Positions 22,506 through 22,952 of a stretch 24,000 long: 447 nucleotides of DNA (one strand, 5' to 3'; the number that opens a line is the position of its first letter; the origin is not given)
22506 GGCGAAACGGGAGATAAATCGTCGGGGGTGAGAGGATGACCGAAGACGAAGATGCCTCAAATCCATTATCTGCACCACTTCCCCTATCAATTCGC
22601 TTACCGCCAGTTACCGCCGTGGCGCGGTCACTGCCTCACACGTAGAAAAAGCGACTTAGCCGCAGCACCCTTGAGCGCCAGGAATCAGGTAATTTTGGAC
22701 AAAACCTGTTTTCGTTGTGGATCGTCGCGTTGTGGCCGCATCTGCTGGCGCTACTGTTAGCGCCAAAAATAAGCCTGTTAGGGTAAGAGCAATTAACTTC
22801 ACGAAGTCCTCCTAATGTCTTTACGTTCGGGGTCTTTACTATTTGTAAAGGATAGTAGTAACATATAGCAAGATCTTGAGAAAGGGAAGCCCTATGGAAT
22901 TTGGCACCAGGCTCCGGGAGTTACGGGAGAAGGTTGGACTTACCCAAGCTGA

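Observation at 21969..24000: Candidate peptide-signalling (RRNPP-like) cassette in an actinobacterial context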

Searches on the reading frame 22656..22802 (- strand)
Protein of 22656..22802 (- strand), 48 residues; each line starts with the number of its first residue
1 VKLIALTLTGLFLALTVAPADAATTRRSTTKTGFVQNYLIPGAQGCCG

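Call 6: search_protein_families(library=pfam, proteins=[window:22656-22802:-], max_evalue=1)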
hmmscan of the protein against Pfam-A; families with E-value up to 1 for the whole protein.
window:22656-22802:- (48 aa): 1 family
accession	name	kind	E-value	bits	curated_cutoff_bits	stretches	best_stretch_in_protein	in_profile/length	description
PF20365.3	DUF6660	-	0.064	14.1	27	1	1-33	1-33/102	Family of unknown function (DUF6660)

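Call 7: search_protein_families(library=ncbifam, proteins=[window:22656-22802:-], max_evalue=1)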
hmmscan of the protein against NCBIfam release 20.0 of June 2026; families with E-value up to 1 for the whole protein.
window:22656-22802:- (48 aa): 0 families

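Call 42: find_homologous_proteins(query=A3, max_evalue=10)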
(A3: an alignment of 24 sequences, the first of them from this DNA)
Query A3 (24 sequences) (48 aa, profile of the alignment): 30 proteins with E <= 10 among 2665 candidates.
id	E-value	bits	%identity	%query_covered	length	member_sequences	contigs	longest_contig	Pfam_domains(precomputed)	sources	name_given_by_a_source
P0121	1.1e-15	76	40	96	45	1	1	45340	-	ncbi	ncbi:MAG: hypothetical protein WC800_00675 [Candidatus Nanopelagicaceae bacterium]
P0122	1.9e-15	75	43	96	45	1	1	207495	-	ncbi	ncbi:MAG: hypothetical protein WAU98_00675 [Candidatus Nanopelagicaceae bacterium]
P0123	3.9e-15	74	44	98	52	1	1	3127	-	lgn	-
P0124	5.2e-15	74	42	98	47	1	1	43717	-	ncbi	ncbi:MAG TPA: hypothetical protein VGJ85_07340 [Candidatus Nanopelagicaceae bacterium]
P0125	5.6e-15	73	44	98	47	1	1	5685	-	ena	-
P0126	1.1e-14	72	71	100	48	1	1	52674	-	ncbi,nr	ncbi:MAG: hypothetical protein NTX12_06900 [Actinobacteria bacterium]|nr:hypothetical protein [Actin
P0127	3.1e-14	71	46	98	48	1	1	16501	-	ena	-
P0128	1.5e-13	69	43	96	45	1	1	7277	-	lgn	-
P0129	5.8e-13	67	35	98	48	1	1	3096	-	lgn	-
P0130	2.7e-12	65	73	100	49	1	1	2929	-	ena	-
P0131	4.3e-12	64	43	96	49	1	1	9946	-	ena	-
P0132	7.6e-12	63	47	71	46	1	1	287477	-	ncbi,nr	ncbi:MAG: hypothetical protein Q8K48_03915 [Candidatus Planktophila sp.]|nr:hypothetical protein [Ca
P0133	9.5e-12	63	41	96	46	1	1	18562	-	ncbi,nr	ncbi:MAG: hypothetical protein Q7R42_02355 [Candidatus Planktophila sp.]|nr:hypothetical protein [Ca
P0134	1.4e-11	63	40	96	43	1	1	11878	-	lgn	-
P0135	9.8e-11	60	41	96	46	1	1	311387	-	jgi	-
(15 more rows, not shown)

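Call 98: list_cluster_members(proteins=[window:22659-22802:-, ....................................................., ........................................, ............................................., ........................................, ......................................, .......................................])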
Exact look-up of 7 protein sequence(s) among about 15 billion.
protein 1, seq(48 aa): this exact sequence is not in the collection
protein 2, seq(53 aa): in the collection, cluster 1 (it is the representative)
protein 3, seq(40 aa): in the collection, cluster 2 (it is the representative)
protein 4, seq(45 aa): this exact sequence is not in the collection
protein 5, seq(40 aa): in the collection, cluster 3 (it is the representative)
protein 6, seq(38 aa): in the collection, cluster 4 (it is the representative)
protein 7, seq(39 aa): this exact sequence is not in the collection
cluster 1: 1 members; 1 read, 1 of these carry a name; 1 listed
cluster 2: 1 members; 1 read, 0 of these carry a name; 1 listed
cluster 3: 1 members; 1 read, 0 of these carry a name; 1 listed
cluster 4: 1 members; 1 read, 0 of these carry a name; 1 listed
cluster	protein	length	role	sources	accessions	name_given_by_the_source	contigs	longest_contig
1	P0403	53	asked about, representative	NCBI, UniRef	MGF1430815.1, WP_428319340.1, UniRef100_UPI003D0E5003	hypothetical protein [Kitasatospora sp. LaBMicrA B282] | hypothetical protein n=1 Tax=Kitasatospora sp. LaBMicrA B282 TaxID=3420949 ...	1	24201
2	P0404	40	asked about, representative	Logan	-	-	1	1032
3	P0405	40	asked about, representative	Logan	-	-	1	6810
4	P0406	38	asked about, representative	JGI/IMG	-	-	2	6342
